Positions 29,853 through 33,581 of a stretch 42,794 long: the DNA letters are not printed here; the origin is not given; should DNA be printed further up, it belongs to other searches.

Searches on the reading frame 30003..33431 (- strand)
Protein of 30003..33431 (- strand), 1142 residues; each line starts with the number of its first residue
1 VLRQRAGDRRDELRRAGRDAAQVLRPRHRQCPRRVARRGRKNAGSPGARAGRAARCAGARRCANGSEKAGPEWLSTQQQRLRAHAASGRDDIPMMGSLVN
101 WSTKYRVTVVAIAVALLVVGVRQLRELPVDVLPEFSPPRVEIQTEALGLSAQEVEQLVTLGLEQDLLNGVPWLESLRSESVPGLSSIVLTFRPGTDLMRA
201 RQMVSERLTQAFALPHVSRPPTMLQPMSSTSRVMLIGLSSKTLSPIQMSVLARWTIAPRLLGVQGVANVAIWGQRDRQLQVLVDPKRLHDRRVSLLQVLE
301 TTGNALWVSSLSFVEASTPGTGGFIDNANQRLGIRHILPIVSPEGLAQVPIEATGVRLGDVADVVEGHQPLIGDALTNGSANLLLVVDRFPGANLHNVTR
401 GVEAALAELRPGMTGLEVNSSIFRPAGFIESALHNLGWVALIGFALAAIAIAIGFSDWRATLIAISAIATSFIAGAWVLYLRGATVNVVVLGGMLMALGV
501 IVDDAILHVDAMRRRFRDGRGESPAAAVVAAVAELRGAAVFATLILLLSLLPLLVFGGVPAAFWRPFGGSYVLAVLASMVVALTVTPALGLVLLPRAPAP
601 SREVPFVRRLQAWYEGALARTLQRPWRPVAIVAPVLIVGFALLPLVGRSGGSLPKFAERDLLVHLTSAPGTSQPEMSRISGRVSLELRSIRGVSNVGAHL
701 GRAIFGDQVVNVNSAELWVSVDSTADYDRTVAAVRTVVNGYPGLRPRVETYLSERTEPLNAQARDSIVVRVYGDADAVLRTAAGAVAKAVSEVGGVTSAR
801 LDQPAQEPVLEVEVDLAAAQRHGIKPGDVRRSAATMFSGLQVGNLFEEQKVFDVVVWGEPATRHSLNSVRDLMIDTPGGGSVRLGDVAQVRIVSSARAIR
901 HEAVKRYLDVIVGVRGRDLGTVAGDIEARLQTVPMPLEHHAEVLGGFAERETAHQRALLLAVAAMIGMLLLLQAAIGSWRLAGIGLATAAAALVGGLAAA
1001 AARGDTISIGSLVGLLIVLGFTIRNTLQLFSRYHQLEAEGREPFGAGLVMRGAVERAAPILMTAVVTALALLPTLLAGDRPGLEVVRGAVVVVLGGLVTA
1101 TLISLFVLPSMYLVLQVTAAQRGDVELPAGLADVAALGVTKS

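Call 6: search_protein_families(library=pfam, proteins=[window:30003-33431:-], max_evalue=0.01)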
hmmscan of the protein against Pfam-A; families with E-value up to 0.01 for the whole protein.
window:30003-33431:- (1142 aa): 2 families
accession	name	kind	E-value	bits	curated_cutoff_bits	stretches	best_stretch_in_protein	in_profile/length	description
PF00873.25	ACR_tran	-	2.6e-166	555.6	28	1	100-1115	3-1020/1021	AcrB/AcrD/AcrF family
PF02355.23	SecD_SecF_C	-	1.1e-09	38.4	20.5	2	435-558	31-154/189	Protein export membrane protein SecD/SecF, C-terminal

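Call 7: search_protein_families(library=ncbifam, proteins=[window:30003-33431:-], max_evalue=0.01)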
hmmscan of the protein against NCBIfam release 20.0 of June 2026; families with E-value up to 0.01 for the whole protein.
window:30003-33431:- (1142 aa): 15 families
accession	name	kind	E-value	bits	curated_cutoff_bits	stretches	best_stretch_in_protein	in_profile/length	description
TIGR00914.1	2A0601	subfamily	1.8e-118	396.8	701.45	1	94-1116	1-1036/1051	CusA/CzcA family heavy metal efflux RND transporter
NF033617.1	RND_permease_2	subfamily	1.1e-110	371.3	1250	1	105-1116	7-1008/1009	multidrug efflux RND transporter permease subunit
NF000282.2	RND_permease_1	subfamily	3.1e-86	290.2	1250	1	111-1116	13-1028/1029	multidrug efflux RND transporter permease subunit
TIGR00915.1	2A0602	subfamily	5.5e-74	249.7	940.35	2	111-624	14-526/1050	efflux RND transporter permease subunit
NF007905.0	PRK10614.1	equivalog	7.5e-55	186.1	1774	1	107-1116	12-1009/1025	multidrug efflux RND transporter permease subunit MdtC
NF007842.1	PRK10555.1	equivalog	3.1e-52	177.6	1854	2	111-625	14-526/1036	multidrug efflux RND transporter permease AcrD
NF007131.0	PRK09577.1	equivalog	5.5e-52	176.7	1768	1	110-1115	13-1022/1045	multidrug efflux RND transporter permease subunit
NF007798.0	PRK10503.1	equivalog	4.7e-51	173.5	1584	1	108-1118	22-1025/1040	MdtB/MuxB family multidrug efflux RND transporter permease subunit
NF011706.2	PRK15127.1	equivalog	1e-44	152.7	2150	2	110-594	13-497/1049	multidrug efflux RND transporter permease subunit AcrB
NF000037.1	RND_perm_OqxB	exception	2.5e-42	144.8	2200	2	111-614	16-520/1050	multidrug efflux RND transporter permease subunit OqxB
NF007133.0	PRK09579.1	equivalog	6.4e-41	139.9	1763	2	107-646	10-541/1017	multidrug efflux RND transporter permease subunit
TIGR00966.2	transloc_SecF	equivalog_domain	1.4e-08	34.6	160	2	438-558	128-247/279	protein translocase subunit SecF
NF009583.0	PRK13024.1-3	subfamily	4.9e-07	28.2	721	3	433-559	576-702/755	protein translocase subunit SecDF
TIGR00916.1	2A0604s01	subfamily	8.9e-06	25.5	148.6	1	436-582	89-230/231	SecD/SecF family protein translocase subunit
TIGR00921.1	2A067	subfamily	0.00013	20.2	351.9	1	437-589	584-730/733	hydrophobe/amphiphile efflux-3 (HAE3) family transporter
